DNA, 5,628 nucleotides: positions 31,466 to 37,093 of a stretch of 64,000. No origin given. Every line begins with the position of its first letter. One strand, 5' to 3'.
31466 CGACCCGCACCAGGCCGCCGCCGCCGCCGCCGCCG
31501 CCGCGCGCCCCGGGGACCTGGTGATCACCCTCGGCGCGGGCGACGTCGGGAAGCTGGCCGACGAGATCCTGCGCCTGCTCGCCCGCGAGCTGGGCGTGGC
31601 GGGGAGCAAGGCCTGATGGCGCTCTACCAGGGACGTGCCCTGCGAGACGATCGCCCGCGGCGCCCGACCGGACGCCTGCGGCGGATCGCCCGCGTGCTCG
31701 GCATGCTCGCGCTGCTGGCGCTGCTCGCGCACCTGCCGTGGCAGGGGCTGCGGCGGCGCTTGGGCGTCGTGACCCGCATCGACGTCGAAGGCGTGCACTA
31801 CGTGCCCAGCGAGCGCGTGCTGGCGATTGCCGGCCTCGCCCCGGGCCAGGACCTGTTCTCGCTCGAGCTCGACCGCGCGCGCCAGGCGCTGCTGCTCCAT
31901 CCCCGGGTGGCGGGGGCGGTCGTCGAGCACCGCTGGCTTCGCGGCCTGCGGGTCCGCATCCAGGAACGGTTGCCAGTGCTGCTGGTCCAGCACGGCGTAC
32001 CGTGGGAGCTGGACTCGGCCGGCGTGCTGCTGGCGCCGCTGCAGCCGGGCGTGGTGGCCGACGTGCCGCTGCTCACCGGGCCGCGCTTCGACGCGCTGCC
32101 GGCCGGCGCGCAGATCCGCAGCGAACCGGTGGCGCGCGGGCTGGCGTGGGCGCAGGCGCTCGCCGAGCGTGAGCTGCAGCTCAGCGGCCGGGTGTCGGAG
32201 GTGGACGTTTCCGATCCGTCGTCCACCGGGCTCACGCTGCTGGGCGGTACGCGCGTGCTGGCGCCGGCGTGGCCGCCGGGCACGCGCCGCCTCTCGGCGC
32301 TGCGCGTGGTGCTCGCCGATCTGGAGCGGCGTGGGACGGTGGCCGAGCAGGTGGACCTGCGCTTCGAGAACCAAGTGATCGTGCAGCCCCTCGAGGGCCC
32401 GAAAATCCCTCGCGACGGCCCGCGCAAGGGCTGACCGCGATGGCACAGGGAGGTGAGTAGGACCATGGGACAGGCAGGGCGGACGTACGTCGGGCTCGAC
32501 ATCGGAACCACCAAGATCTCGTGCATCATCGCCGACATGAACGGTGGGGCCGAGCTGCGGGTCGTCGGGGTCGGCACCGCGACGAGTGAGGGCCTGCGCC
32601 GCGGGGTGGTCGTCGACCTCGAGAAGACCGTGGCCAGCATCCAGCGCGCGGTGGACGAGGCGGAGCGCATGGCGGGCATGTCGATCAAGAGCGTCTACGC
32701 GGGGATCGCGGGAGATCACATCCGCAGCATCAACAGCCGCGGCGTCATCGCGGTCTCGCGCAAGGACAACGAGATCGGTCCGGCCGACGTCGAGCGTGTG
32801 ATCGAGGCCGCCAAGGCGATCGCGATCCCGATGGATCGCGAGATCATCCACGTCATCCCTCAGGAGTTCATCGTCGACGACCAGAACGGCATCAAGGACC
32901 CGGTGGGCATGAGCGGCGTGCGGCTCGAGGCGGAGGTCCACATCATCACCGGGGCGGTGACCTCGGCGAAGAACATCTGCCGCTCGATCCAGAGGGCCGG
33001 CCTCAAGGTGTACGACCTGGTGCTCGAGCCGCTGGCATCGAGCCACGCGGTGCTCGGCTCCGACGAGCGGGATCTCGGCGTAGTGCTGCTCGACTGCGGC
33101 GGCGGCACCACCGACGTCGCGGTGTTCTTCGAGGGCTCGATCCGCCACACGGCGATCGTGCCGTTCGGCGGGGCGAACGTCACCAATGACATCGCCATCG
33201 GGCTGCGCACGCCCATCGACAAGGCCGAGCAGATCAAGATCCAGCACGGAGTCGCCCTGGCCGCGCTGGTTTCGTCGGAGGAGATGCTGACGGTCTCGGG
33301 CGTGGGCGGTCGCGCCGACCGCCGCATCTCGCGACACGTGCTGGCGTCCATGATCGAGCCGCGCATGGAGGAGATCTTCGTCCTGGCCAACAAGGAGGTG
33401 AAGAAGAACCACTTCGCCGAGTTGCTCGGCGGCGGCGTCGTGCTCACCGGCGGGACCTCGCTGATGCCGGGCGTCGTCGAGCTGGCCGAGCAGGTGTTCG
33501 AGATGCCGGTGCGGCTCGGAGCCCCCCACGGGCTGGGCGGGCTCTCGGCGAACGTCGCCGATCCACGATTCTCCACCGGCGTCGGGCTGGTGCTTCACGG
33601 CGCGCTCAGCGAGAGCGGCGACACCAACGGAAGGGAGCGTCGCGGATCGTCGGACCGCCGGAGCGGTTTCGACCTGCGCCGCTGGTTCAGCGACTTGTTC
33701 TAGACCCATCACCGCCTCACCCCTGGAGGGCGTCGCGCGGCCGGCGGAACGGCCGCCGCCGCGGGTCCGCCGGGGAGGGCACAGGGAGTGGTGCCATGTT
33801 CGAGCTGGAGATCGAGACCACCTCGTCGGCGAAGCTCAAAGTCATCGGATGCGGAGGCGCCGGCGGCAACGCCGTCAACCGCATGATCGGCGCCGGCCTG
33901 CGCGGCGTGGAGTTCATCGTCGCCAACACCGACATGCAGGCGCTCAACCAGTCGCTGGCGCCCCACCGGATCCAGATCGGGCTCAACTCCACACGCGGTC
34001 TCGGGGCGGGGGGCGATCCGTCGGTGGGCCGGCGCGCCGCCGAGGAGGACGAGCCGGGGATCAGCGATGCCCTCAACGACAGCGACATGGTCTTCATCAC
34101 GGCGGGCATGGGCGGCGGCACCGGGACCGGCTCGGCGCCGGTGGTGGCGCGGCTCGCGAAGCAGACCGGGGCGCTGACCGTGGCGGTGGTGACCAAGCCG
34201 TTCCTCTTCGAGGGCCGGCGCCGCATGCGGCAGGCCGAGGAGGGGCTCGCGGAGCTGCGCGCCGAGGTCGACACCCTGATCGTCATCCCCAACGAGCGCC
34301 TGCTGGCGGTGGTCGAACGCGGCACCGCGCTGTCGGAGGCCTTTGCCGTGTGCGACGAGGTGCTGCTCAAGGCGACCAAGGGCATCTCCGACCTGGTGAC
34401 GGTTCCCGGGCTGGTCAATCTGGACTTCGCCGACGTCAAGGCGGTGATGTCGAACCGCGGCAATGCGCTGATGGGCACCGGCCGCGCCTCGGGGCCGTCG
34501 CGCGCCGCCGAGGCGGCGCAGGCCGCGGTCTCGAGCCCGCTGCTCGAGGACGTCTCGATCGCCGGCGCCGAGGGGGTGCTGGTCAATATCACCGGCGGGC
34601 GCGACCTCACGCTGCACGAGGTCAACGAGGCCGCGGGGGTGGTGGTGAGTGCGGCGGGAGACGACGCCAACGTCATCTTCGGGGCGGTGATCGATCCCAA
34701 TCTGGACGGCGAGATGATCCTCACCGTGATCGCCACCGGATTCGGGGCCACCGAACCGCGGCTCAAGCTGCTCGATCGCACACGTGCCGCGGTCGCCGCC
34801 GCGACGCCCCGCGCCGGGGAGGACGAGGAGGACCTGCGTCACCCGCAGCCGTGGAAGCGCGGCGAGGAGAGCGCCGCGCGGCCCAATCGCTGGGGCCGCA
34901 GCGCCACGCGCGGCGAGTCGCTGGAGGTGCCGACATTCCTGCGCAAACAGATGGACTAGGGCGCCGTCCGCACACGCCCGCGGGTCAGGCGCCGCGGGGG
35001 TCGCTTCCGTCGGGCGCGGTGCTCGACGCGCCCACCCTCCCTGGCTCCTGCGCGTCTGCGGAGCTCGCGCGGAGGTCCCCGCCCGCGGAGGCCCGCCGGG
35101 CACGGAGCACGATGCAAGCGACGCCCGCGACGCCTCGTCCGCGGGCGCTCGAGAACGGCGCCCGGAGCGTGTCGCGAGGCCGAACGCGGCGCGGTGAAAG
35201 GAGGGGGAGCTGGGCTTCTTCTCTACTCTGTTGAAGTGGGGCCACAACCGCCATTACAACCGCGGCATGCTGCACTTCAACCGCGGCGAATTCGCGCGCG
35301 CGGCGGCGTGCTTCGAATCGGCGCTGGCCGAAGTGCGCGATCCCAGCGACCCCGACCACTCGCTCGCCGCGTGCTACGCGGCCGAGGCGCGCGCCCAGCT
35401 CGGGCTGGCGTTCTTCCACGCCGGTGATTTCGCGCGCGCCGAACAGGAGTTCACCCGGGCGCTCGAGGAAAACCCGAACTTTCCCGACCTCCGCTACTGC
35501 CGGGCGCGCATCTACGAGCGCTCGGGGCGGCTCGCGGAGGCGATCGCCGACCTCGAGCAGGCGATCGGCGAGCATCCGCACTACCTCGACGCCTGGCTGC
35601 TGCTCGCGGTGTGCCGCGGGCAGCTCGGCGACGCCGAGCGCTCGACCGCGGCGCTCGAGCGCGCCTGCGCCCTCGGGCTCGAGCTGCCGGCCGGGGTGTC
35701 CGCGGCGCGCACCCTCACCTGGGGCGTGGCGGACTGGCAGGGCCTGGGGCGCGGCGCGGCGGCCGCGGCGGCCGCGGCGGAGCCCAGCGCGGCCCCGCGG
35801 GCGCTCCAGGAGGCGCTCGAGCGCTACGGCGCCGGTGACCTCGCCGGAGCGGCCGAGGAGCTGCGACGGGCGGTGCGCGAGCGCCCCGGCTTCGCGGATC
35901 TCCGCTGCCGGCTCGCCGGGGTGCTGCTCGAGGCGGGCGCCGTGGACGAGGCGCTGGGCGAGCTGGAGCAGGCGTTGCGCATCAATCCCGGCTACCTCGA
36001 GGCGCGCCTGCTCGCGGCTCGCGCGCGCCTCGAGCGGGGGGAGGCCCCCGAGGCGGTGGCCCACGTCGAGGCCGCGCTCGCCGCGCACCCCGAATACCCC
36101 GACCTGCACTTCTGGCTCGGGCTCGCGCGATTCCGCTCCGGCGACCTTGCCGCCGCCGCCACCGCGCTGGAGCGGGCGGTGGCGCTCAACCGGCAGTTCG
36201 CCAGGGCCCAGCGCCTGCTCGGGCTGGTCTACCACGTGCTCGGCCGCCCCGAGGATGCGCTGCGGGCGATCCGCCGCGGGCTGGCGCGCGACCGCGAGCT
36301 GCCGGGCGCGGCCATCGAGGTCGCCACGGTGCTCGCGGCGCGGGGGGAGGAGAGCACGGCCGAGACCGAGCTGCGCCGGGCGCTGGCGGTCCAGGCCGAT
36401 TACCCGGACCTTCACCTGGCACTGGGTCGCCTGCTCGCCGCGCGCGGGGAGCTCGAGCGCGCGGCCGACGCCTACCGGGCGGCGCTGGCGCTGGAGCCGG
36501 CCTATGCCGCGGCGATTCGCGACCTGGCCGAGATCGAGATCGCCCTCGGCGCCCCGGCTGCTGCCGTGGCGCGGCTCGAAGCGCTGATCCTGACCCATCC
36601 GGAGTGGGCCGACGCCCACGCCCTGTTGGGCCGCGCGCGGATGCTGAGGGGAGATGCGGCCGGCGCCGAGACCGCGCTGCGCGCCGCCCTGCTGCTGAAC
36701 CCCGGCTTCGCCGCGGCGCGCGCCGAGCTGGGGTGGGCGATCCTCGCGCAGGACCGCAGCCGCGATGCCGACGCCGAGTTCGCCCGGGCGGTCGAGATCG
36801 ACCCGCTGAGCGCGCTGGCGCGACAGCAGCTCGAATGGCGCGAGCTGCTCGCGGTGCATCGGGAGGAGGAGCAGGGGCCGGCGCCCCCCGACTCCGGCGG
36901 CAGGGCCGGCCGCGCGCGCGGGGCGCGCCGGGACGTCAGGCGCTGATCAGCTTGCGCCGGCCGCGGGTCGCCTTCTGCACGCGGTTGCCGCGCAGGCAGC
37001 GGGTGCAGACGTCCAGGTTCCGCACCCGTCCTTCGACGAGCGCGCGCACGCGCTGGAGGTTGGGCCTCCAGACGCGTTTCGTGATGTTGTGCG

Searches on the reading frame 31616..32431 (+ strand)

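Call 57: search_protein_families(library=pfam, proteins=[window:31616-32431:+], max_evalue=0.00001)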
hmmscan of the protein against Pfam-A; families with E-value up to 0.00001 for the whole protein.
window:31616-32431:+ (272 aa): 1 family
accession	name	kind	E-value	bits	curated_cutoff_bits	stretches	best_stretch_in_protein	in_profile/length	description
PF08478.15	POTRA_1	-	9.7e-12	45.5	23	1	53-118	4-69/69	POTRA domain, FtsQ-type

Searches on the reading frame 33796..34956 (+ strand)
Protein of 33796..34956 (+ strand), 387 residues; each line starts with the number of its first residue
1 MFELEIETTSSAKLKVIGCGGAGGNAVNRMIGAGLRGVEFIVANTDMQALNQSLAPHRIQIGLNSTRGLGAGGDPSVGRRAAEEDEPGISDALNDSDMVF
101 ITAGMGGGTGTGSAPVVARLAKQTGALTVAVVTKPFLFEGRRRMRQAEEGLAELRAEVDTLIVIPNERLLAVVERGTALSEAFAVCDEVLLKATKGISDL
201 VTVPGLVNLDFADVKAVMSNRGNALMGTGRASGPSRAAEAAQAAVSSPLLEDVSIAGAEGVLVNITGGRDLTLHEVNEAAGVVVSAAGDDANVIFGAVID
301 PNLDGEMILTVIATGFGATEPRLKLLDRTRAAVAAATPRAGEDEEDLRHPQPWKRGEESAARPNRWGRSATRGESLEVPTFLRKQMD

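Call 57: search_protein_families(library=pfam, proteins=[window:33796-34956:+], max_evalue=0.00001)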
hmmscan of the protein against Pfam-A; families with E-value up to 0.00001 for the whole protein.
window:33796-34956:+ (387 aa): 2 families
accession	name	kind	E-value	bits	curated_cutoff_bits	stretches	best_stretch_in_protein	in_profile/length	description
PF00091.31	Tubulin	-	1.6e-49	169.2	33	1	14-173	2-189/190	Tubulin/FtsZ family, GTPase domain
PF12327.13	FtsZ_C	-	1.7e-34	118.4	27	1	222-316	1-94/95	FtsZ family, C-terminal domain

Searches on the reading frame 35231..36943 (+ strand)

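Call 18: search_protein_families(library=pfam, proteins=[window:35231-36943:+], max_evalue=0.001)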
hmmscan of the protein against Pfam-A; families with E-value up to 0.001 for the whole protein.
window:35231-36943:+ (571 aa): 21 families
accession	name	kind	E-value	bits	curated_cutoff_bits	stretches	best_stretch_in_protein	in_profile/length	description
PF14559.12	TPR_19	-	5.7e-47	158.4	25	7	232-293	1-62/68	Tetratricopeptide repeat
PF07719.23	TPR_2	-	5.4e-40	132.6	27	5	51-83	1-33/34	Tetratricopeptide repeat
PF13432.12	TPR_16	-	2.7e-39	133.6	32.7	6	260-318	1-59/65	Tetratricopeptide repeat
PF13428.12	TPR_14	-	7e-35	116.3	23.5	3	85-126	1-42/44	Tetratricopeptide repeat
PF13414.12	TPR_11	-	1.2e-33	115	26.8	3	300-338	4-42/42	TPR repeat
PF00515.34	TPR_1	-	1.1e-32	110.9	27.8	2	51-84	1-34/34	Tetratricopeptide repeat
PF13431.12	TPR_17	-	3.2e-29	99.1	24.4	1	74-106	2-34/34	Tetratricopeptide repeat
PF13181.12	TPR_8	-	1.2e-27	94.1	25.7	0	91-112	7-28/34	Tetratricopeptide repeat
PF13174.12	TPR_6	-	4e-16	58.9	26.3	0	56-83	5-32/33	Tetratricopeptide repeat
PF13371.12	TPR_9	-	5.2e-16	58.9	35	3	81-120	25-64/73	Tetratricopeptide repeat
PF23914.1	TPR_CcmH_CycH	-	4e-13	49.9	42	0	381-442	39-100/158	Cytochrome c-type biogenesis protein H TPR domain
PF12895.13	ANAPC3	-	4.6e-13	49.7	27.2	1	272-348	5-80/82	Anaphase-promoting complex, cyclosome, subunit 3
PF13424.12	TPR_12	-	3.3e-12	46.9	30.1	1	9-79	7-73/77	Tetratricopeptide repeat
PF24575.1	TPR_Slam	-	1.7e-10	41.7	35.2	0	194-241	53-100/104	Surface lipoprotein assembly modifier, N-terminal TPR repeats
PF25060.1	ARM_TT21_2nd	-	2.5e-09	37.4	27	0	447-496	209-258/270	Tetratricopeptide repeat protein 21 second ARM domain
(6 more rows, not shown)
